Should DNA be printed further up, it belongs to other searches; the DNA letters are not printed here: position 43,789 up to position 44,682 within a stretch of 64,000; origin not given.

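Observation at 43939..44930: Low-GC two-gene islet: a minimal HEPN protein coupled to an unassignable ~195-aa partner, without the usual MNT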

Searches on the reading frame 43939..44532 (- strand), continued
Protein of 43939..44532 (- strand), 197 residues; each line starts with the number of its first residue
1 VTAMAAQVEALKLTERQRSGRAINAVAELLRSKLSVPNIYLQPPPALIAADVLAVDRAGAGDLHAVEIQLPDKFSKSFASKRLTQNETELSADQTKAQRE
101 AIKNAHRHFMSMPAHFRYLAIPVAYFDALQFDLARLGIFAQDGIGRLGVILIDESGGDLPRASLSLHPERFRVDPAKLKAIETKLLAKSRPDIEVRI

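Call 46: find_homologous_proteins(query=A4, max_evalue=0.001)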
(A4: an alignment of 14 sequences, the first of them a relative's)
Query A4 (14 sequences) (160 aa, profile of the alignment): 243 proteins with E <= 0.001 among 2867 candidates; the best 120 are listed.
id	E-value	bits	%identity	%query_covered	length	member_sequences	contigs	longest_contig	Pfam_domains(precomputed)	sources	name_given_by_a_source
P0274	3.2e-56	207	44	94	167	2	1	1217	-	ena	-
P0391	9.3e-56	206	51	98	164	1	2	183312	-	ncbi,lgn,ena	-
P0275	1.1e-55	205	100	100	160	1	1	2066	-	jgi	jgi:hypothetical protein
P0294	1.4e-55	205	41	93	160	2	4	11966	-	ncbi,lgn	-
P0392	2.0e-55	205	54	94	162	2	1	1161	-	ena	-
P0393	2.7e-55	204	51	98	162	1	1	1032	-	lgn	-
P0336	6.5e-55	203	36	93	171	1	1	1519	-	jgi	jgi:hypothetical protein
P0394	9.6e-55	202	51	94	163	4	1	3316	-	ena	-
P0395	1.1e-54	202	53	96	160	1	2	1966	-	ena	-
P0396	1.5e-54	202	48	98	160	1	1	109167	-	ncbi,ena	-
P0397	1.5e-54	202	47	97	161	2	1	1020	-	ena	-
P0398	2.2e-54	201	49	98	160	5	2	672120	-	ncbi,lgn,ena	-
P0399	2.5e-54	201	52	98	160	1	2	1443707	-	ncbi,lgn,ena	ncbi:MAG: hypothetical protein WCC87_01950 [Candidatus Korobacteraceae bacterium]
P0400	3.4e-54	201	54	97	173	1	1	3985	-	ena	-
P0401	4.2e-54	200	46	99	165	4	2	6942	-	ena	-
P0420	4.9e-52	194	44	100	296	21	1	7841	-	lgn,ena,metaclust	metaclust:\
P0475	1.2e-45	173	34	92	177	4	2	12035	-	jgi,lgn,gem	-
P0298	2.1e-45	172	36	95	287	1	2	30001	-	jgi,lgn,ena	-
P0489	4.3e-43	165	35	94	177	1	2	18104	-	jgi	jgi:hypothetical protein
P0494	1.6e-42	163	36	92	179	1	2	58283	-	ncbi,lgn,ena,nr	ncbi:hypothetical protein KAW65_00640 [candidate division WOR-3 bacterium]|nr:hypothetical protein [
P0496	3.8e-42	162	34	92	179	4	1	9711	-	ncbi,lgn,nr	ncbi:MAG: hypothetical protein NTX53_20355 [candidate division WOR-3 bacterium]|nr:hypothetical prot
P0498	4.5e-42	161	34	93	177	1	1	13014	-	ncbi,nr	ncbi:MAG: hypothetical protein QME42_02325 [bacterium]|nr:hypothetical protein [bacterium]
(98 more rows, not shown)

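Call 47: find_encoding_contigs(protein=P0494, flank=5000, max_places=2)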
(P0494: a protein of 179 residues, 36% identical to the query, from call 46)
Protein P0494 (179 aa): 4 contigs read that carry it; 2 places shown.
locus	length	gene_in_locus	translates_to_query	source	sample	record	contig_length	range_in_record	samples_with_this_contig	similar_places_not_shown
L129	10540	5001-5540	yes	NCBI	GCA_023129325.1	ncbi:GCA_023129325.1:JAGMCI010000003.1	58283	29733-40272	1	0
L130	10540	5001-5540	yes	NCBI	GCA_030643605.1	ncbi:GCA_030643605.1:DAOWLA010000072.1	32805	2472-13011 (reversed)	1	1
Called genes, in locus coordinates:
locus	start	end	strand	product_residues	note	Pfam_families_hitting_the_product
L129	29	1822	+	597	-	PF08439:Peptidase_M3_N, PF01432:Peptidase_M3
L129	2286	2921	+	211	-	-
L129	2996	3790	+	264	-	PF08843:AbiEii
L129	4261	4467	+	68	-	-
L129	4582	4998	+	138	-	-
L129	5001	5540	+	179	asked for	-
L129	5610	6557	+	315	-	PF13379:NMT1_2, PF09084:NMT1, PF16868:NMT1_3 (weak)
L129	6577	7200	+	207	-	-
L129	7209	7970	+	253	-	PF00005:ABC_tran, PF13304:AAA_21 (faint)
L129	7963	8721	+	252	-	PF00528:BPD_transp_1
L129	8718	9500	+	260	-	-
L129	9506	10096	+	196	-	PF00857:Isochorismatase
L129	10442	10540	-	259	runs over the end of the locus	-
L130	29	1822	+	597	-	PF08439:Peptidase_M3_N, PF01432:Peptidase_M3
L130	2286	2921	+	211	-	-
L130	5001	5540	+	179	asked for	-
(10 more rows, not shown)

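Call 48: find_encoding_contigs(protein=P0298, flank=5000, max_places=2)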
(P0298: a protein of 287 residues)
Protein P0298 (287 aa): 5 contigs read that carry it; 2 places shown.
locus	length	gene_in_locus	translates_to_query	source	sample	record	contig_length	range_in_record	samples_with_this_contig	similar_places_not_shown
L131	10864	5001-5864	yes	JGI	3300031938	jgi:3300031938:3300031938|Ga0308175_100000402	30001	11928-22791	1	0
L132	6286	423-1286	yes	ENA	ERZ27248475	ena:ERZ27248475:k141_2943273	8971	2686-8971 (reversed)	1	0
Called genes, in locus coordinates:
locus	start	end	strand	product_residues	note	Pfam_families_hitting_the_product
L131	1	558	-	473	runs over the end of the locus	PF00884:Sulfatase, PF01663:Phosphodiest (faint), PF16347:SGSH_C, PF14707:Sulfatase_C (faint)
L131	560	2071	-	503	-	PF00884:Sulfatase, PF01663:Phosphodiest (faint), PF16347:SGSH_C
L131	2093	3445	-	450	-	PF00884:Sulfatase, PF01663:Phosphodiest (weak), PF16347:SGSH_C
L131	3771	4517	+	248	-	-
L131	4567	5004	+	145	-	-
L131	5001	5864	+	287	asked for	-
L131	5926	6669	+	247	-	PF00583:Acetyltransf_1, PF13673:Acetyltransf_10 (weak), PF13508:Acetyltransf_7, PF13527:Acetyltransf_9 (weak)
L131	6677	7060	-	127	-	PF13601:HTH_34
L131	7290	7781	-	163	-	PF00583:Acetyltransf_1, PF13508:Acetyltransf_7, PF13673:Acetyltransf_10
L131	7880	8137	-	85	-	-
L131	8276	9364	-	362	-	PF01068:DNA_ligase_A_M, PF04679:DNA_ligase_A_C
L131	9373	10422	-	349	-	PF21686:LigD_Prim-Pol, PF01896:DNA_primase_S (weak)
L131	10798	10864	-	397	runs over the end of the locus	PF23543:DUF6688_C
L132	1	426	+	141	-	?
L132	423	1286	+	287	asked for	-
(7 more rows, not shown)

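Call 49: find_encoding_contigs(protein=P0496, flank=5000, max_places=2)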
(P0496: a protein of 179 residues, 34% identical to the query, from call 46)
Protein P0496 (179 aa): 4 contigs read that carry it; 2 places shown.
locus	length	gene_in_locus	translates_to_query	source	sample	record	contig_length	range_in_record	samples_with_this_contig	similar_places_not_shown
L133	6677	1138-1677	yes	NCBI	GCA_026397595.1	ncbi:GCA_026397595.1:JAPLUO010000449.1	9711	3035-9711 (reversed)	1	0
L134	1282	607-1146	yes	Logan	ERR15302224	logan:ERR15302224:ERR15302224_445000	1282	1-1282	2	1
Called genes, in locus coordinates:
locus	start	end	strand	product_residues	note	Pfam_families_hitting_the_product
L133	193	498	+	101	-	PF13650:Asp_protease_2, PF13975:gag-asp_proteas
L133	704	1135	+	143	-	-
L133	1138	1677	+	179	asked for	-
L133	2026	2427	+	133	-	-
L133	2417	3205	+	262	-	PF08861:DUF1828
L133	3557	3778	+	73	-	-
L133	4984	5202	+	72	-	PF13560:HTH_31, PF12844:HTH_19, PF13443:HTH_26, PF01381:HTH_3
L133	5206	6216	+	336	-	PF01555:N6_N4_Mtase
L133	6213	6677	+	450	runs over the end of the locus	-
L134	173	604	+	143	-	-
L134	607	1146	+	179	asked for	-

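Call 55: search_protein_families(library=pfam, alignment_id=A3, max_evalue=10)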
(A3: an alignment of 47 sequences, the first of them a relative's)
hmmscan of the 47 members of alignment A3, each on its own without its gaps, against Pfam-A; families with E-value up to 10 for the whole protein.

A. member 1, P0275 (160 aa): 0 families

B. families by the number of members that match (of 47 scanned): 18 families
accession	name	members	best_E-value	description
PF19129.5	DUF5812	10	0.01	Family of unknown function (DUF5812)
PF01939.22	NucS_C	1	0.0021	Endonuclease NucS C-terminal domain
PF24986.1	PRC_RimM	1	0.011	RimM PRC barrel domain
PF23474.1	Acb1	1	0.014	Anti-CBASS protein Acb1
PF16825.11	DUF5075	1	0.065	IGP family C-type lectin domain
PF04001.18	Vhr1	1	0.082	Transcription factor Vhr1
PF03008.20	DUF234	1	0.084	Archaea bacterial proteins of unknown function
PF19109.5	DUF5796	1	0.099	Family of unknown function (DUF5796)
PF01357.27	Expansin_C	1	0.099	Expansin C-terminal domain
PF14082.12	SduA_C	1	0.1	Shedu protein SduA, C-terminal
PF14564.11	Membrane_bind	1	0.11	Membrane binding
PF10707.15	YrbL-PhoP_reg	1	0.13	PhoP regulatory network protein YrbL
PF03992.22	ABM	1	0.16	Antibiotic biosynthesis monooxygenase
PF20748.2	RecJ_C_Deinoc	1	0.16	RecJ C-terminal domain, Deinococci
PF02021.23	UPF0102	1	0.16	Uncharacterised protein family UPF0102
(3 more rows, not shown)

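Call 64: search_protein_families(library=phrogs, proteins=[window:43939-44523:-, P0275, P0494, P0298, L129:4582-4998:+, L131:4567-5004:+], max_evalue=1)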
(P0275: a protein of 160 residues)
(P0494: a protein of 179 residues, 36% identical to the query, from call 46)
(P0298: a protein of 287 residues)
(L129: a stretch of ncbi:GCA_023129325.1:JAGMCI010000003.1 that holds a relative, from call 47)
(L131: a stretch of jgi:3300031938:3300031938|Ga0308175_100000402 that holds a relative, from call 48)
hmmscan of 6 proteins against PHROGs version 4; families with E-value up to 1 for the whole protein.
window:43939-44523:- (194 aa): 0 families

P0275 (160 aa): 0 families

P0494 (179 aa): 0 families

P0298 (287 aa): 0 families

L129:4582-4998:+ (138 aa): 1 family
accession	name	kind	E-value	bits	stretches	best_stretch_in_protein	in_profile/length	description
phrog_4715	-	DNA, RNA and nucleotide metabolism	0.091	12.1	1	55-129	484-557/630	ParB-like partition protein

L131:4567-5004:+ (145 aa): 3 families
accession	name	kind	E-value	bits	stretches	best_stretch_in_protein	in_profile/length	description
phrog_30855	-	unknown function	0.16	12.5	1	4-45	121-162/186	-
phrog_791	-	unknown function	0.26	11.8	1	15-85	24-92/227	-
phrog_24202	-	unknown function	0.42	11.7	1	68-85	38-55/57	-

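Call 65: search_protein_families(library=padloc, proteins=[P0275, P0494, P0298, P0314, L129:4582-4998:+, L131:4567-5004:+, L133:704-1135:+, P0312, P0262], max_evalue=1)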
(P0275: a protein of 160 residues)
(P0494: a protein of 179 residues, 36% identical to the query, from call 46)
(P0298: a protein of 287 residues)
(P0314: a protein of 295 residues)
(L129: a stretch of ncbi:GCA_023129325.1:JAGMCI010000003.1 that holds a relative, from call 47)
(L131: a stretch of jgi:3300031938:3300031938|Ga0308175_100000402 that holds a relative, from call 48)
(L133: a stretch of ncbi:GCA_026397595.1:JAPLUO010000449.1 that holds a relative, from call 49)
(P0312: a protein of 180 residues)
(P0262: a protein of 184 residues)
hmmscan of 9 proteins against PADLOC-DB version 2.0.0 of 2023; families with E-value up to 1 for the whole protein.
P0275 (160 aa): 1 family
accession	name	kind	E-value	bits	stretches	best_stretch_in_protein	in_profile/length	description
PDLC04915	PDC-S11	-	0.0066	13.7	1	37-71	54-86/379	-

P0494 (179 aa): 0 families

P0298 (287 aa): 0 families

P0314 (295 aa): 4 families
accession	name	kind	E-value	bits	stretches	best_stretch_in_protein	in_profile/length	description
PDLC04916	PDC-S11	-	0.0041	14.2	1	41-66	55-78/358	-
PDLC04915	PDC-S11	-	0.0097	13.2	1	42-69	60-85/379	-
PDLC00627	ZorD1|ZorD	-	0.022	10.7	1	117-192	356-431/1006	"SWI2/SNF2 helicase, Mrr-like nuclease"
PDLC03820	RTasHEPN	-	0.026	12.7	1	232-261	61-90/148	DRT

L129:4582-4998:+ (138 aa): 0 families

L131:4567-5004:+ (145 aa): 0 families

L133:704-1135:+ (143 aa): 0 families

P0312 (180 aa): 0 families

P0262 (184 aa): 0 families

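Call 71: fold_search(model_id=the predicted structure, library=viral)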
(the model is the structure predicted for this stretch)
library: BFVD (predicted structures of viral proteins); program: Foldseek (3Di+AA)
matches with E <= 10: 415; with E <= 0.001: 0
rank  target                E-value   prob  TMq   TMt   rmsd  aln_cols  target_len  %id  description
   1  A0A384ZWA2            6.1e-03  0.96  0.35  0.44  12.3       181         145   13  Putative MmcB-like DNA repair protein [Dickeya phage vB_DsoM_JA13]
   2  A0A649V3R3            1.0e-02  0.92  0.21  0.16  11.3        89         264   13  (no name in the UniProt tables at hand)
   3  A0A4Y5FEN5            1.2e-02  0.98  0.29  0.27   8.3       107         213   12  Uncharacterized protein [Lactobacillus phage 521B]
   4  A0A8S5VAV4            1.2e-02  0.84  0.34  0.34  12.7       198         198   13  DNA repair protein [Siphoviridae sp. ct0vA12]
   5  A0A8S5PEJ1            1.8e-02  0.92  0.25  0.23  10.7        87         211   15  DNA repair protein [Siphoviridae sp. cthL03]
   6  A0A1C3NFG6            2.5e-02  0.72  0.34  0.27  15.0       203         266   12  (no name in the UniProt tables at hand)
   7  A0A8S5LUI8            4.3e-02  0.66  0.35  0.44  13.8       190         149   17  DNA repair protein MmcB-like [Podoviridae sp. ctrub15]
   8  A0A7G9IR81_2          4.3e-02  0.44  0.28  0.07  16.3       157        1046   10  Uncharacterized protein (Fragment) [Thrips tabaci associated virga-like virus 2]
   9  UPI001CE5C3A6         4.6e-02  0.54  0.33  0.24   9.3       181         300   18  (no name look-up for this kind of identifier)
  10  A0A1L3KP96            5.9e-02  0.18  0.25  0.07  20.1       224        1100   13  Uncharacterized protein [Hubei reo-like virus 4]
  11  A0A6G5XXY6            7.7e-02  0.92  0.28  0.21   2.6        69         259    9  (no name in the UniProt tables at hand)
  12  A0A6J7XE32            7.7e-02  0.60  0.23  0.19  11.3        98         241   15  Uncharacterized protein [uncultured Caudovirales phage]
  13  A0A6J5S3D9            8.2e-02  0.38  0.20  0.22  11.6       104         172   16  Uncharacterized protein [uncultured Caudovirales phage]
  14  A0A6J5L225            8.7e-02  0.38  0.24  0.20  12.9       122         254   14  Uncharacterized protein [uncultured Caudovirales phage]
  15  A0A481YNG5            9.3e-02  0.28  0.33  0.10  14.8       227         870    8  Methyltransferase [Pithovirus LCDPAC01]
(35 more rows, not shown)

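Call 79: find_encoding_contigs(protein=P0489, flank=6000, max_places=2)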
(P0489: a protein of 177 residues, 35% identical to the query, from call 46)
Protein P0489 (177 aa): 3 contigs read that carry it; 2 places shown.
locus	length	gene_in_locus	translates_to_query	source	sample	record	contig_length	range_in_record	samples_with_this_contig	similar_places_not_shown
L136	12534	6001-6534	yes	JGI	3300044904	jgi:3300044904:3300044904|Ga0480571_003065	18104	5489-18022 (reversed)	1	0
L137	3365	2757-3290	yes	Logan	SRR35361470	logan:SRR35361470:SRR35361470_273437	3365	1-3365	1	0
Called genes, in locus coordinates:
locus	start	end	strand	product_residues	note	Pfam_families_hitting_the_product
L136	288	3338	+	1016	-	PF04313:HSDR_N (weak), PF02384:N6_Mtase (faint), PF20473:MmeI_Mtase, PF07669:Eco57I, PF12950:TaqI_C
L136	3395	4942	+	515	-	PF18733:HEPN_LA2681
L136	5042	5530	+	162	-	PF01582:TIR, PF08937:ThsB_TIR (faint), PF13676:TIR_2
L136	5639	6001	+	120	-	-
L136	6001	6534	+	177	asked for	-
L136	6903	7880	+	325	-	PF13205:Big_5 (weak)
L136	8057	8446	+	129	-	PF05635:23S_rRNA_IVP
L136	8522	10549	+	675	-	-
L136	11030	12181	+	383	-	PF01142:TruD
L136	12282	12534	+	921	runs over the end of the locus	PF26549:Tricorn_N, PF26550:Tricorn_2nd, PF07676:PD40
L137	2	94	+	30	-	?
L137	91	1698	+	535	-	PF18733:HEPN_LA2681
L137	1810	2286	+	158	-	PF01582:TIR, PF13676:TIR_2, PF08937:ThsB_TIR (faint)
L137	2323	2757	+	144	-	-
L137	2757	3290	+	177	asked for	-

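Call 80: find_encoding_contigs(protein=P0475, flank=6000, max_places=2)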
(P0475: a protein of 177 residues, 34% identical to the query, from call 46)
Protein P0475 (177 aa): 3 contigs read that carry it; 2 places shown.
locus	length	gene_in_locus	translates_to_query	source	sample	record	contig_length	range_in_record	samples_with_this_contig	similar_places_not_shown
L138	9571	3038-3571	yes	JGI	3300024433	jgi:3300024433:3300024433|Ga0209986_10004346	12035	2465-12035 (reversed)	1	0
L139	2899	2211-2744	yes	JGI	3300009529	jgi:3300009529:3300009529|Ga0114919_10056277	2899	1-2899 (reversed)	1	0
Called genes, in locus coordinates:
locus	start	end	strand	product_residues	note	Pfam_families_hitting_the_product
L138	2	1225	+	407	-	?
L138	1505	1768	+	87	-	-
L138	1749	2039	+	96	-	-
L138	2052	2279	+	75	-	-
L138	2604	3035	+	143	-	-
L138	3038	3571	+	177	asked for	-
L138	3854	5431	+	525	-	PF01555:N6_N4_Mtase, PF01170:UPF0020 (faint), PF09445:Methyltransf_15 (faint)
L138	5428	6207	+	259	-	PF09520:HinfI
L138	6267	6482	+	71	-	-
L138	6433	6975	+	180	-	PF02810:SEC-C, PF07929:PRiA4_ORF3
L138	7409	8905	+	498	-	PF13173:AAA_14, PF13635:DUF4143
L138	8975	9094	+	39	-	-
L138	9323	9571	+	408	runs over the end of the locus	PF00079:Serpin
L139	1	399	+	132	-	?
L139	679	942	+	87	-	-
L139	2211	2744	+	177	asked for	-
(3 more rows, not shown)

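Call 81: find_encoding_contigs(protein=P0498, flank=6000, max_places=2)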
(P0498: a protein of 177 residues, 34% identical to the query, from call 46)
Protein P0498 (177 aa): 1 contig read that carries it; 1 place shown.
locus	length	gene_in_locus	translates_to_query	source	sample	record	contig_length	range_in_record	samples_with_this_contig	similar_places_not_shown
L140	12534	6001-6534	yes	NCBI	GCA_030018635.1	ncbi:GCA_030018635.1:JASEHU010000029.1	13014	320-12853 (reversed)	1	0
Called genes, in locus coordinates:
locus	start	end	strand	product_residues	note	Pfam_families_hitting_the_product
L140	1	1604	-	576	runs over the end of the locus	PF00587:tRNA-synt_2b, PF04073:tRNA_edit, PF03129:HGTP_anticodon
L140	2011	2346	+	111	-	PF04358:DsrC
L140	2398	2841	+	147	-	PF14361:RsbRD_N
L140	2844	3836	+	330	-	PF02665:Nitrate_red_gam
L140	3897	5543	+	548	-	PF13237:Fer4_10 (faint), PF13183:Fer4_8, PF13534:Fer4_17, PF02754:CCG (faint)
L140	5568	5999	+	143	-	-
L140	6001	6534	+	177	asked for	-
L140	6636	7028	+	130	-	-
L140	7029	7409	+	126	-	-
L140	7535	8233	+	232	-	PF12838:Fer4_7 (faint), PF13187:Fer4_9 (faint), PF12797:Fer4_2 (faint), PF13247:Fer4_11, PF00037:Fer4 (weak), PF12837:Fer4_6 (weak), PF13237:Fer4_10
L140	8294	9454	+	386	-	PF03916:NrfD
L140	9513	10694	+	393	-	PF03460:NIR_SIR_ferr, PF01077:NIR_SIR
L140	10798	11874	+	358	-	PF03460:NIR_SIR_ferr, PF01077:NIR_SIR, PF12838:Fer4_7 (weak), PF00037:Fer4 (weak)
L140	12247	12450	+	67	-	PF18929:DUF5678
